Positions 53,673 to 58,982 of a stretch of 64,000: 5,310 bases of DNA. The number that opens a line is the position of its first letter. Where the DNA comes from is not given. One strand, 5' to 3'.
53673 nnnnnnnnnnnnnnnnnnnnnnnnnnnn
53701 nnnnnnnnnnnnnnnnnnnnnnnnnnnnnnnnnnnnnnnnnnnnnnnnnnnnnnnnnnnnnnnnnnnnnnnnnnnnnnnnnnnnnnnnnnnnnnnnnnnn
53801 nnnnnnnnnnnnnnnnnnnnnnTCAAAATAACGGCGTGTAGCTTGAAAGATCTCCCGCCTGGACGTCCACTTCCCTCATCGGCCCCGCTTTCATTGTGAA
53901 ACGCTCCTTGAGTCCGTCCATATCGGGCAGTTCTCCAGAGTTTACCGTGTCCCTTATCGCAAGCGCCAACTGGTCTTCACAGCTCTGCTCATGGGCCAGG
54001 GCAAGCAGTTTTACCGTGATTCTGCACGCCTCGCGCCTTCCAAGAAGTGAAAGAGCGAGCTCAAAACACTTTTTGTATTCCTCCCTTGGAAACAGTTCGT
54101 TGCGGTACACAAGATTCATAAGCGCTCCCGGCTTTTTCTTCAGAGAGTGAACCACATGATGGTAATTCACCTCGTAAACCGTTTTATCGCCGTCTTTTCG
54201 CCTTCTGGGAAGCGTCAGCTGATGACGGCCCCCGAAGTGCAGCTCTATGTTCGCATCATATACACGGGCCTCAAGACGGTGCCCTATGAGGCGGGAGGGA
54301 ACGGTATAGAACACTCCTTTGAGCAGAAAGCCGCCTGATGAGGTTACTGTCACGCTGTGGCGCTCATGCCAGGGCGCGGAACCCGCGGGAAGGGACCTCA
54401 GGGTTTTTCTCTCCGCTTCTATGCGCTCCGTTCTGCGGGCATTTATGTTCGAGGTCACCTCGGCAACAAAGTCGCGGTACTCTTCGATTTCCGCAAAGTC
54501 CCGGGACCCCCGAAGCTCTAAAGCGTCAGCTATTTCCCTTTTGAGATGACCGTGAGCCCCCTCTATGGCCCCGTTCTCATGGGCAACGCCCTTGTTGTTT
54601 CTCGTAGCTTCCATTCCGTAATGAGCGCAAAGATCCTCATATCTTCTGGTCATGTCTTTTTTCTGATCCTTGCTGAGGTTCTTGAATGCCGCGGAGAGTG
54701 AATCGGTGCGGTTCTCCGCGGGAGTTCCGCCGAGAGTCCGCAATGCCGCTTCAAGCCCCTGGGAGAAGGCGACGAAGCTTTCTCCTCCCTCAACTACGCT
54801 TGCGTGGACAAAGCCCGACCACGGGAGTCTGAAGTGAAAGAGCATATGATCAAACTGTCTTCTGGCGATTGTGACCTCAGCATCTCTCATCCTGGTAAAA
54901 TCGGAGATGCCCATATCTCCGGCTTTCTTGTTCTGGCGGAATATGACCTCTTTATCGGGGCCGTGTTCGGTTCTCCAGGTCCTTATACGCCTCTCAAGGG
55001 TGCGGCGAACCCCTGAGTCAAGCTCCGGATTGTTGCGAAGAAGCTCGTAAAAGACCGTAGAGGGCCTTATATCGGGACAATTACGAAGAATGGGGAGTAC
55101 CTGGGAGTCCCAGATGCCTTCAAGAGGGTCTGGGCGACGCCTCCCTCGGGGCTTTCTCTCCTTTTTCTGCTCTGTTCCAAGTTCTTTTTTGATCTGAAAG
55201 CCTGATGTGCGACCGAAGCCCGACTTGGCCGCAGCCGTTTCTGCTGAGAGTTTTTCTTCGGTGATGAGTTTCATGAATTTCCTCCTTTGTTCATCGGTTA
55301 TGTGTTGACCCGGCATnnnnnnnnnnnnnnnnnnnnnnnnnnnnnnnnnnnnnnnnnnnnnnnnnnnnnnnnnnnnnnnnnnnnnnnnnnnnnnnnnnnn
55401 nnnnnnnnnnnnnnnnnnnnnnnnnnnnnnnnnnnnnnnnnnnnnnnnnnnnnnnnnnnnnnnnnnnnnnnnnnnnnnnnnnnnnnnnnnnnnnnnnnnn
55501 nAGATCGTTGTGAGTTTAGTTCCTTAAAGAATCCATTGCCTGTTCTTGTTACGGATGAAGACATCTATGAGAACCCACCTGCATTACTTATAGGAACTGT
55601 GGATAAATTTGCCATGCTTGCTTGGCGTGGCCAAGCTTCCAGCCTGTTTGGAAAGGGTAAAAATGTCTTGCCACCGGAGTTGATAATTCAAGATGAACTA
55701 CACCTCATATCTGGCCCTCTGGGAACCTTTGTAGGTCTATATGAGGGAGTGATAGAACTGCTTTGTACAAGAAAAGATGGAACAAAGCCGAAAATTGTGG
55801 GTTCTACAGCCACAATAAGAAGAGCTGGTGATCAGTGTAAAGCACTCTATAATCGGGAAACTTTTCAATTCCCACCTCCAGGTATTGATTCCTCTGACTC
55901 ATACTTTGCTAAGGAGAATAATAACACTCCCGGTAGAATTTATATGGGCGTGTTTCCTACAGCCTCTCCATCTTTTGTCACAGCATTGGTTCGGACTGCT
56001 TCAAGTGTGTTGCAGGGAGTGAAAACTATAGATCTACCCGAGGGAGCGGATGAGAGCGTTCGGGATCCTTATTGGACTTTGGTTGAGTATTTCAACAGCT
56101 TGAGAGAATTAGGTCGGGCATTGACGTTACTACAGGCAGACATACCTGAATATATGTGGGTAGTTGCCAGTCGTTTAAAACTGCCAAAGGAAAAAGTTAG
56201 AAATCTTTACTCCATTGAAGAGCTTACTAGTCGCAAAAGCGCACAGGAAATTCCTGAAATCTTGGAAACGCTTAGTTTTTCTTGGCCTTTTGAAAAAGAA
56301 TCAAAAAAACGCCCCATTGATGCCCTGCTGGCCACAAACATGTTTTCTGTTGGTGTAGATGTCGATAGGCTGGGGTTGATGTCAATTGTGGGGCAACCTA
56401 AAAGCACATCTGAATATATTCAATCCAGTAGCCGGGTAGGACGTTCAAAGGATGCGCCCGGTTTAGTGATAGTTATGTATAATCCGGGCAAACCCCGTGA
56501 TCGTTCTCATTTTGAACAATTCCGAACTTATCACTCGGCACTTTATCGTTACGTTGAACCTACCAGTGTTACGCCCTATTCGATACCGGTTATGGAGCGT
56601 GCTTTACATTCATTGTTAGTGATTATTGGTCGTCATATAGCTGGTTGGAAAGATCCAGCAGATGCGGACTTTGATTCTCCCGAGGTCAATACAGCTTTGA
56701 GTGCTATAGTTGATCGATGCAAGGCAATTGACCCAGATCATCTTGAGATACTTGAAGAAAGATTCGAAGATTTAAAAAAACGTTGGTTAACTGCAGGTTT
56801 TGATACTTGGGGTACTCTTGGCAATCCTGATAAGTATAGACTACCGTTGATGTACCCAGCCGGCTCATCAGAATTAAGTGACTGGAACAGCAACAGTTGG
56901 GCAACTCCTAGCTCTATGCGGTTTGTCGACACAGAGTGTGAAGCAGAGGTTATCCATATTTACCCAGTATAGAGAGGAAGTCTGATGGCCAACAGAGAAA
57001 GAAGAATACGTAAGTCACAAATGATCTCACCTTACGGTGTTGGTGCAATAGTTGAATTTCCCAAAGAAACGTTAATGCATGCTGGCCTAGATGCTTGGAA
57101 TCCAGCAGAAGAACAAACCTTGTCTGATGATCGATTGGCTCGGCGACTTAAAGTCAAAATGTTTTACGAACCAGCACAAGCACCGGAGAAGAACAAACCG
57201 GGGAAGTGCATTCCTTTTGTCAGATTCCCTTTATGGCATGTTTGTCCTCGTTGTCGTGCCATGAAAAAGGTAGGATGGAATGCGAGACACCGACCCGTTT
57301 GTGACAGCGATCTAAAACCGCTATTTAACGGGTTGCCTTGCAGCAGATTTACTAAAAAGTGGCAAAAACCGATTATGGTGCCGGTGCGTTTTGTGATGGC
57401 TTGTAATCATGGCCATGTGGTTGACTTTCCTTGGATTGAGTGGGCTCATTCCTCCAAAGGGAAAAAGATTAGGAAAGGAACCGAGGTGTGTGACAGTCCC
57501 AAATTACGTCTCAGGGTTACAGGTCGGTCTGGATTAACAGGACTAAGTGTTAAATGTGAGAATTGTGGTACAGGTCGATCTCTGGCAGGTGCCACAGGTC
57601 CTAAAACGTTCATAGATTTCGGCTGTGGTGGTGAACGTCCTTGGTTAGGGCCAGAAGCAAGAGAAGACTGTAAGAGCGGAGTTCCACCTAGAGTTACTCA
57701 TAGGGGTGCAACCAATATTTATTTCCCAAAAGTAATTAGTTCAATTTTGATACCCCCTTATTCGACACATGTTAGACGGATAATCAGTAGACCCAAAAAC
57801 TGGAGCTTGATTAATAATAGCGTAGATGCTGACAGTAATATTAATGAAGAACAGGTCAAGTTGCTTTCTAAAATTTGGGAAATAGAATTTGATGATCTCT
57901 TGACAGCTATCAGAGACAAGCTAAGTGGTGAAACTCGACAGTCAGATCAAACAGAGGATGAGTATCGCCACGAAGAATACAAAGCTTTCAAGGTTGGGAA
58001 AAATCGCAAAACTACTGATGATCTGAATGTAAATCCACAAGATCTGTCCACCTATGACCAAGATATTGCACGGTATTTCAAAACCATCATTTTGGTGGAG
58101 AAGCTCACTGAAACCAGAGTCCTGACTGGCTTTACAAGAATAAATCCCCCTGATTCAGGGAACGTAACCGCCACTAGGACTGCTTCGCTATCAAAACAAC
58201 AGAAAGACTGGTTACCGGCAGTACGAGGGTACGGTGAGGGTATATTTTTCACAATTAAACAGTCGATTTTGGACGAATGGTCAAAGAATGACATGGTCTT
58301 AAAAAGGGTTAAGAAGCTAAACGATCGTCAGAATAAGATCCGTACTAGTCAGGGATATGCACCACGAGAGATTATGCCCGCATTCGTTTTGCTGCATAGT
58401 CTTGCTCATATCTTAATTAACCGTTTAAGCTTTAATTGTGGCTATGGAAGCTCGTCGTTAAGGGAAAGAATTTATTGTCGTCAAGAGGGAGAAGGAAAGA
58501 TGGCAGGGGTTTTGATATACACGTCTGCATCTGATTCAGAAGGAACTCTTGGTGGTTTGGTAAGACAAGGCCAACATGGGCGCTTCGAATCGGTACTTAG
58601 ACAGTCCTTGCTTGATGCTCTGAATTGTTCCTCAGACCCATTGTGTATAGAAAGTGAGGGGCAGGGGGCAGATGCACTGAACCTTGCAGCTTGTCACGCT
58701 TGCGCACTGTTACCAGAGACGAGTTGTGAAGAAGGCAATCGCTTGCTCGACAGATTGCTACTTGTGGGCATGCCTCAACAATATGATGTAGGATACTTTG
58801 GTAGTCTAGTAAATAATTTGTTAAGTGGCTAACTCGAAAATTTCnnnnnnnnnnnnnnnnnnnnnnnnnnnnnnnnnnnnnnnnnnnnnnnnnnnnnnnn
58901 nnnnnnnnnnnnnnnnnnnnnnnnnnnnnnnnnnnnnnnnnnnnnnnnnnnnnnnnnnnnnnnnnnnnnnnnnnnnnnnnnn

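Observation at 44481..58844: A 14.3-kb defence island (EcoRII-type restriction-modification system + helicase/DUF1998 module) sits exactly between ccmG and ccmH, with a short flanking direct repeat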

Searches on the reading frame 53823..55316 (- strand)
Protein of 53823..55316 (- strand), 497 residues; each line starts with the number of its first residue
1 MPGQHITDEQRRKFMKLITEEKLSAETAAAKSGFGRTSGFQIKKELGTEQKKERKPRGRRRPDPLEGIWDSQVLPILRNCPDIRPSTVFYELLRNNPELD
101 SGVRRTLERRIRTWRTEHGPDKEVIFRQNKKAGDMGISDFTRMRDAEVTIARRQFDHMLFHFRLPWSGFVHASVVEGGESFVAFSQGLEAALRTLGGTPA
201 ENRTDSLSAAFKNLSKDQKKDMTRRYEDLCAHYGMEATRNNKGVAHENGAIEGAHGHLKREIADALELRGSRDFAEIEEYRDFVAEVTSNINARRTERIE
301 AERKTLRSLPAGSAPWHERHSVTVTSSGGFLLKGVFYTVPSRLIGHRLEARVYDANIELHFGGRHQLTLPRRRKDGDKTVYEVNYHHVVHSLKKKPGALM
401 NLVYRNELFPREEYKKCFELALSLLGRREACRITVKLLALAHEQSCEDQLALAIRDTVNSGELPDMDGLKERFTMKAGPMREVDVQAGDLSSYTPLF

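Call 5: search_protein_families(library=pfam, proteins=[window:53823-55316:-])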
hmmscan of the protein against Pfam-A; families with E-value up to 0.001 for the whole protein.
window:53823-55316:- (497 aa): 1 family
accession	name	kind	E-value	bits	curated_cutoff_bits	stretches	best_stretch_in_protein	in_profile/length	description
PF22483.2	Mu-transpos_C_2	-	2.6e-05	24.3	27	1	309-364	1-56/73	Mu transposase, C-terminal domain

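Call 64: search_protein_families(library=ncbifam, proteins=[window:53823-55316:-], max_evalue=0.00001)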
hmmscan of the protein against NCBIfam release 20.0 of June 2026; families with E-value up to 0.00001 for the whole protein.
window:53823-55316:- (497 aa): 2 families
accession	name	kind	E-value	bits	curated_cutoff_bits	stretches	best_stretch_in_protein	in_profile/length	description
NF033546.1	transpos_IS21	equivalog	1.5e-55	188.8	160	1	19-311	5-294/294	IS21 family transposase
NF033577.2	transpos_IS481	equivalog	4e-09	36.4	224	1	10-273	1-254/284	IS481 family transposase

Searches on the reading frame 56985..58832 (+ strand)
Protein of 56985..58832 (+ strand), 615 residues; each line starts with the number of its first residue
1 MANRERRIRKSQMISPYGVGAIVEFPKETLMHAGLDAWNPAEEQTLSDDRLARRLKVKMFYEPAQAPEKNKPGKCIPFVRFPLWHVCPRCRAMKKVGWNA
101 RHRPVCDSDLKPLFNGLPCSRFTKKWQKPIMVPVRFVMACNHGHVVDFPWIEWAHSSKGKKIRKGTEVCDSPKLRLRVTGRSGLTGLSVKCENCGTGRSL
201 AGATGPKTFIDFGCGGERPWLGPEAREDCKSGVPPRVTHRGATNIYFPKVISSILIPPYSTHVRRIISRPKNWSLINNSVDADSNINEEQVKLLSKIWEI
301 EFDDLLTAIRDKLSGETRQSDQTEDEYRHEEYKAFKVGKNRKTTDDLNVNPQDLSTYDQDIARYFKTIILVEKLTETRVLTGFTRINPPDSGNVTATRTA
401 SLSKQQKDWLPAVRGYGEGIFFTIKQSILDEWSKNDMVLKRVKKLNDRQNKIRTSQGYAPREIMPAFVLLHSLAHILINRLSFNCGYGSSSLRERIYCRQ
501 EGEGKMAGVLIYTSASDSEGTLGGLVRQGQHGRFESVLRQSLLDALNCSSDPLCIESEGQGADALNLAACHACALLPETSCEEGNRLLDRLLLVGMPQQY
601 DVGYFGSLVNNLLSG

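Call 5: search_protein_families(library=pfam, proteins=[window:56985-58832:+])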
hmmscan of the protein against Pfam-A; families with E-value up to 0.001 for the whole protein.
window:56985-58832:+ (615 aa): 1 family
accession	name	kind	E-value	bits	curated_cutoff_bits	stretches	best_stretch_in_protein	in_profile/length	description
PF09369.15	MZB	-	3.9e-08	34.3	24.2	1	473-573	1-79/80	MrfA Zn-binding domain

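Call 7: search_protein_families(library=padloc, proteins=[window:56985-58832:+], max_evalue=0.01)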
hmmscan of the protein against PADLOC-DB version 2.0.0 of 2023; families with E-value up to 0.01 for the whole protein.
window:56985-58832:+ (615 aa): 4 families
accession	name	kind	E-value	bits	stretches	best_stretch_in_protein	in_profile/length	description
PDLC02583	DrmB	-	1.4e-84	283.3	1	5-595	4-603/606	DrmB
PDLC02584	DrmB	-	8.6e-63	210.7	1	174-599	8-436/445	DrmB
PDLC02579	DrmB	-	1.8e-60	202.6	1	321-605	27-313/314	DrmB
PDLC02582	DrmB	-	2.1e-10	37.8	1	466-597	522-636/649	DrmB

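Call 34: find_homologous_proteins(query=window:56985-58829:+, max_evalue=1e-20)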
Query window:56985-58829:+ (615 aa): 1696 proteins with E <= 1e-20 among 8000 candidates; the best 120 are listed.
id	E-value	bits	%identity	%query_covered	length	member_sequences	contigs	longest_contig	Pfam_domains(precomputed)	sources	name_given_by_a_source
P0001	0.0e+0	1389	96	100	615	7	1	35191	PF09369.16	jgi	jgi:hypothetical protein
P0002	0.0e+0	1258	87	100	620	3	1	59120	PF09369.16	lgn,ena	-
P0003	0.0e+0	1029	70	100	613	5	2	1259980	PF09369.16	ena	-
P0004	2.6e-274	930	63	100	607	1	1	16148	PF09369.16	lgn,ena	-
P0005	4.7e-257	873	62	100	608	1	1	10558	PF09369.16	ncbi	-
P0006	5.0e-254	863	59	100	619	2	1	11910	PF09369.16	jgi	-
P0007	1.7e-250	851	60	99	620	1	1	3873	PF09369.16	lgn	-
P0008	2.8e-243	827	57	100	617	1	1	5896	PF09369.16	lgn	-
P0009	3.2e-243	827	57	99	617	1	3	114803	PF09369.16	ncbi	-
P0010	1.6e-240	818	56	100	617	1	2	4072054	PF09369.16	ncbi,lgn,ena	ncbi:MAG: DUF1998 domain-containing protein [Candidatus Sedimenticola sp. 6PFRAG7]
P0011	3.6e-240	817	56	100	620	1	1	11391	PF09369.16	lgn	-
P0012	7.8e-238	809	56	100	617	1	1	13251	PF09369.16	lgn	-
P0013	8.4e-238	809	56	100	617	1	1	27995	PF09369.16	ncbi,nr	ncbi:MAG: DUF1998 domain-containing protein [Candidatus Thiodiazotropha taylori]|nr:DUF1998 domain-c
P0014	2.6e-237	807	56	100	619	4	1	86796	PF09369.16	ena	-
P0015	2.0e-236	804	56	100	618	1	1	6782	PF09369.16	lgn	-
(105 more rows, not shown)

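Call 35: find_encoding_contigs(protein=P0001, flank=10000, max_places=4)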
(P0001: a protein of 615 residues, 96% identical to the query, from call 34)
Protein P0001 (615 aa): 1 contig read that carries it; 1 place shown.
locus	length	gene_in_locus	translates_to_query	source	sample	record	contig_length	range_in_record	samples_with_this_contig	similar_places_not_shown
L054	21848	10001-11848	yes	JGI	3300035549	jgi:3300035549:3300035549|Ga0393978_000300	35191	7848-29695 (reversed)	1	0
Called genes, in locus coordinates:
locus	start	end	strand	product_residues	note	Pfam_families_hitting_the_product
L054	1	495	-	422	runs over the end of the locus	PF01381:HTH_3 (weak), PF13560:HTH_31, PF00145:DNA_methylase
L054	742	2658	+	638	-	-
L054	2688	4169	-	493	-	PF01555:N6_N4_Mtase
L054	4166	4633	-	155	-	PF12762:DDE_Tnp_IS1595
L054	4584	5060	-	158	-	PF12760:Zn_ribbon_IS1595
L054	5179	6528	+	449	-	-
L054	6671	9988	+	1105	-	PF00270:DEAD (faint), PF00271:Helicase_C (weak)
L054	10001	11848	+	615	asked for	PF09369:MZB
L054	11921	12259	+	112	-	PF03918:CcmH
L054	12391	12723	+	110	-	PF13560:HTH_31 (weak)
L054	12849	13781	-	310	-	PF01745:IPT, PF01715:IPPT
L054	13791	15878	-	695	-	PF01138:RNase_PH, PF03725:RNase_PH_C, PF03726:PNPase, PF01138:RNase_PH, PF00013:KH_1, PF00575:S1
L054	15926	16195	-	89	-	PF00312:Ribosomal_S15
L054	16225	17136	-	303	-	PF01509:TruB_N, PF16198:TruB_C_2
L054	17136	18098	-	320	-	PF01368:DHH, PF02272:DHHA1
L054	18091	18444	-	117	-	PF02033:RBFA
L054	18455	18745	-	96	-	PF04456:DUF503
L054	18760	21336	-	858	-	PF04760:IF2_N, PF00009:GTP_EFTU, PF00025:Arf (weak), PF00071:Ras (weak), PF01926:MMR_HSR1, PF22042:EF-G_D2, PF11987:IF-2, PF03144:GTP_EFTU_D2 (weak), +1 more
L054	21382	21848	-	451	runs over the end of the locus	PF08529:NusA_N, PF13184:KH_NusA_1st, PF26594:KH_NusA_2nd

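Call 36: find_encoding_contigs(protein=P0002, flank=10000, max_places=4)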
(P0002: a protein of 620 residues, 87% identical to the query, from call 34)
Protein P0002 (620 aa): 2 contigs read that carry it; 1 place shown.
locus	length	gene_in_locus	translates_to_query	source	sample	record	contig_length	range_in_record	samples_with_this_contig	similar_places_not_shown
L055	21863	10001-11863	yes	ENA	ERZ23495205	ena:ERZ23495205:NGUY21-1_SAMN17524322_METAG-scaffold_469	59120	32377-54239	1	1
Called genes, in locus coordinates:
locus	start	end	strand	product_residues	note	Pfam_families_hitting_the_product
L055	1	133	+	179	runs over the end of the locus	PF00578:AhpC-TSA, PF08534:Redoxin, PF00085:Thioredoxin, PF13098:Thioredoxin_2 (weak), PF13905:Thioredoxin_8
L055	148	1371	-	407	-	PF09217:EcoRII-N, PF09019:EcoRII-C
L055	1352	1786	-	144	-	PF03852:Vsr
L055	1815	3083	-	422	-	PF01381:HTH_3 (weak), PF13560:HTH_31, PF00145:DNA_methylase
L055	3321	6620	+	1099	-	-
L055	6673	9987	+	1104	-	PF00270:DEAD (faint), PF00271:Helicase_C (faint)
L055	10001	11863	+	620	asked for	PF09369:MZB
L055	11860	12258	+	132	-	PF03918:CcmH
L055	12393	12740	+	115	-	-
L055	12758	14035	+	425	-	PF13657:Couple_hipA, PF07804:HipA_C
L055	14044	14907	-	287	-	PF01715:IPPT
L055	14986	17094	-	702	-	PF01138:RNase_PH, PF03725:RNase_PH_C, PF03726:PNPase, PF01138:RNase_PH, PF00013:KH_1, PF00575:S1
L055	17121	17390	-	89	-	PF00312:Ribosomal_S15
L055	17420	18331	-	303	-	PF01509:TruB_N, PF16198:TruB_C_2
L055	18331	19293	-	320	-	PF01368:DHH, PF02272:DHHA1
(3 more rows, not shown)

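Call 37: find_encoding_contigs(protein=P0003, flank=10000, max_places=4)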
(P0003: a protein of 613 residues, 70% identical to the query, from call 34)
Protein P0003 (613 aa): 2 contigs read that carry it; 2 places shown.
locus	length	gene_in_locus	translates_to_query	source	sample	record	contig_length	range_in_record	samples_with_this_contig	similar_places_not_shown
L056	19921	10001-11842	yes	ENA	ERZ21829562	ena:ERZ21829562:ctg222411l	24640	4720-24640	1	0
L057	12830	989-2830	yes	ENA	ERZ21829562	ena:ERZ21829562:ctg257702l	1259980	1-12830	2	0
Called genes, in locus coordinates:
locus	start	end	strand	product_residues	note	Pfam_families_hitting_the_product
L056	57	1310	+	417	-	PF00872:Transposase_mut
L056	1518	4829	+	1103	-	-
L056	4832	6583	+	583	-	PF08378:NERD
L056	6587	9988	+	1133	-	PF00271:Helicase_C (weak)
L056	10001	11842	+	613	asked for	PF09369:MZB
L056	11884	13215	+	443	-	PF18062:RE_AspBHI_N, PF04471:Mrr_cat (weak)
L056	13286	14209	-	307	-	PF00145:DNA_methylase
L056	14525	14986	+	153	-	PF03852:Vsr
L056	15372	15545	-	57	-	-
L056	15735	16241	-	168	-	-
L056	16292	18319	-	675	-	PF01807:Zn_ribbon_DnaG (faint), PF19898:DUF6371 (weak), PF05272:VapE-like_dom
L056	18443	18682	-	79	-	PF05930:Phage_AlpA, PF12728:HTH_17 (weak)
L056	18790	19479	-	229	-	-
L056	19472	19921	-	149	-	?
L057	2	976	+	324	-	?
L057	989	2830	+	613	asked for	PF09369:MZB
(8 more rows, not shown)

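Call 46: search_protein_families(library=padloc, proteins=[L054:5179-6528:+], max_evalue=0.01)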
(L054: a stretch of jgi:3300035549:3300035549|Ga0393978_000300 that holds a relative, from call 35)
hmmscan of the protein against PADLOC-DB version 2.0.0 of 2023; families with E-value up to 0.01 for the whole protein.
L054:5179-6528:+ (449 aa): 1 family
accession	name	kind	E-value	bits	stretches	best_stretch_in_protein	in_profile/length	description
PDLC02636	DrmE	-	1.7e-05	21.1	1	266-412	634-779/821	DrmE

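Call 64: search_protein_families(library=ncbifam, proteins=[window:56985-58832:+], max_evalue=0.00001)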
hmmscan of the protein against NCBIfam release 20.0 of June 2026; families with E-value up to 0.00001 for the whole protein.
window:56985-58832:+ (615 aa): 1 family
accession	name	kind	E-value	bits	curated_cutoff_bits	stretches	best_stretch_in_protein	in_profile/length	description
NF038324.1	DrmB_fam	subfamily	1e-148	496.9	240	1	7-595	4-603/604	DrmB family protein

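Call 67: search_solved_structures(query=window:56985-58829:+, max_evalue=0.01)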
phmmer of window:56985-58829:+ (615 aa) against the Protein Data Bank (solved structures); distinct sequences matched with E-value up to 0.01: 1.
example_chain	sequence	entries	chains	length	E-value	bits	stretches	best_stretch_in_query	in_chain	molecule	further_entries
7s9v_B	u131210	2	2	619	1.4e-76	261.5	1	7-605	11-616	DrmB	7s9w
